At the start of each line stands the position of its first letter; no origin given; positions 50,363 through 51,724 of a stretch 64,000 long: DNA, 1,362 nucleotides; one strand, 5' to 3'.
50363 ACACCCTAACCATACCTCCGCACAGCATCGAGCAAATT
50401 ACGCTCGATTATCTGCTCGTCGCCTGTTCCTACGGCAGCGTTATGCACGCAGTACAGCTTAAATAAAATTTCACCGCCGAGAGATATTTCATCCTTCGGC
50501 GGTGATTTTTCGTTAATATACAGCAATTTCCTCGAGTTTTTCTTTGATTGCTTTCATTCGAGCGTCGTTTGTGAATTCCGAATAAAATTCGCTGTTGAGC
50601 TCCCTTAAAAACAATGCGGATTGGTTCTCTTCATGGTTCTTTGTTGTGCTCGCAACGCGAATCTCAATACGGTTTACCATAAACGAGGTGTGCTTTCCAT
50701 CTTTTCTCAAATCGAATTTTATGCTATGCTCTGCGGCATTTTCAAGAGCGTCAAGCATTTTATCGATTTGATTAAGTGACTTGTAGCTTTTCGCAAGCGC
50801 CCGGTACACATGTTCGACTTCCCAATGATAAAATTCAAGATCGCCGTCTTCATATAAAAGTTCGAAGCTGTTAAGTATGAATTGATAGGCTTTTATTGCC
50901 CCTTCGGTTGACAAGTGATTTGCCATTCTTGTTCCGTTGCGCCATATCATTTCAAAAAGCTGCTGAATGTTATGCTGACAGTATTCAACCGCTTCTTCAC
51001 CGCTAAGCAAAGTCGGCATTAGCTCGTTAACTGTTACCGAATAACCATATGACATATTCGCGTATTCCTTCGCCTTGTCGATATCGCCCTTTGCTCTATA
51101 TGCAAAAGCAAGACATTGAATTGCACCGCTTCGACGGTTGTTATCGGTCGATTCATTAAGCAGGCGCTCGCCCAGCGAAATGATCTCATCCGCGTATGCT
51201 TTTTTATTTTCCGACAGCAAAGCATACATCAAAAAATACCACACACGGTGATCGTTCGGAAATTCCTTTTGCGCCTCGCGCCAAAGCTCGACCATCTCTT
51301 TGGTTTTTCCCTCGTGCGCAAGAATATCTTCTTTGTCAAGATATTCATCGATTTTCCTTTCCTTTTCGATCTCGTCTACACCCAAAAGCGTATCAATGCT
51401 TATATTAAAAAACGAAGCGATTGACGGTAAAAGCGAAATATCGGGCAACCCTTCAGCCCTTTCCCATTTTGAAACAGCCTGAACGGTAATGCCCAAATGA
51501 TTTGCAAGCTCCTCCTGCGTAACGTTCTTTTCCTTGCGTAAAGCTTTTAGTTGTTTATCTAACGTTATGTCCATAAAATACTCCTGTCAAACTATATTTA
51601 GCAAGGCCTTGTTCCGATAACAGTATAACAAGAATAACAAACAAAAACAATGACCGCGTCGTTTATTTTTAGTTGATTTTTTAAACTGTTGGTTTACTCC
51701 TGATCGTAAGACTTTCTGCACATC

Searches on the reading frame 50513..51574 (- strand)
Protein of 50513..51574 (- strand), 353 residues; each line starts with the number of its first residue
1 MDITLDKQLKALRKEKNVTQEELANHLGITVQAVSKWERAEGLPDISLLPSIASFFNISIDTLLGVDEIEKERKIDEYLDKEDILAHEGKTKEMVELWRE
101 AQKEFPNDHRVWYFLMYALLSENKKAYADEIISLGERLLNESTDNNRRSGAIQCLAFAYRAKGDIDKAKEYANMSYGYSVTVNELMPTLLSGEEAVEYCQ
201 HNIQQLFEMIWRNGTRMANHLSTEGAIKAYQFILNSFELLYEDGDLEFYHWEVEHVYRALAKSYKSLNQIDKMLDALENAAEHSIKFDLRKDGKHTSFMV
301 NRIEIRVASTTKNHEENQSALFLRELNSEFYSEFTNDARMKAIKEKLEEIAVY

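Call 66: search_protein_families(library=pfam, proteins=[window:50513-51574:-], max_evalue=0.01)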
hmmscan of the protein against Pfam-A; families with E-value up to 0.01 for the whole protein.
window:50513-51574:- (353 aa): 12 families
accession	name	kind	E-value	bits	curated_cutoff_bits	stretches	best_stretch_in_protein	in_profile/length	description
PF01381.28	HTH_3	-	1.5e-14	54.2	23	1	9-63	1-55/55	Helix-turn-helix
PF13428.12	TPR_14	-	1.1e-08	35.3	23.5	1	78-116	4-42/44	Tetratricopeptide repeat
PF13560.12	HTH_31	-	3.5e-07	30.9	27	1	8-58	5-56/64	Helix-turn-helix domain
PF12844.13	HTH_19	-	4.8e-07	30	30.2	1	8-64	3-59/64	Helix-turn-helix domain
PF13443.12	HTH_26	-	2e-05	25.2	22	1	9-65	2-59/63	Cro/C1-type HTH DNA-binding domain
PF13174.12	TPR_6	-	0.00092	20.2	26.3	0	155-172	6-23/33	Tetratricopeptide repeat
PF14549.12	P22_Cro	-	0.0027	17.9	30.2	1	20-40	12-30/60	DNA-binding transcriptional regulator Cro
PF08279.18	HTH_11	-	0.0039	17.5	25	0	9-36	6-34/55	HTH domain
PF15943.11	YdaS_toxin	-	0.0058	16.9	30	0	20-40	11-32/65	Bacterial toxin YdaS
PF13518.12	HTH_28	-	0.0067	16.9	25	0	16-39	11-34/52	Helix-turn-helix domain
PF04545.22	Sigma70_r4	-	0.0095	15.9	24.1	0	12-38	15-41/50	Sigma-70, region 4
PF13545.12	HTH_Crp_2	-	0.0096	16.3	27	0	17-36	22-41/70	Crp-like helix-turn-helix domain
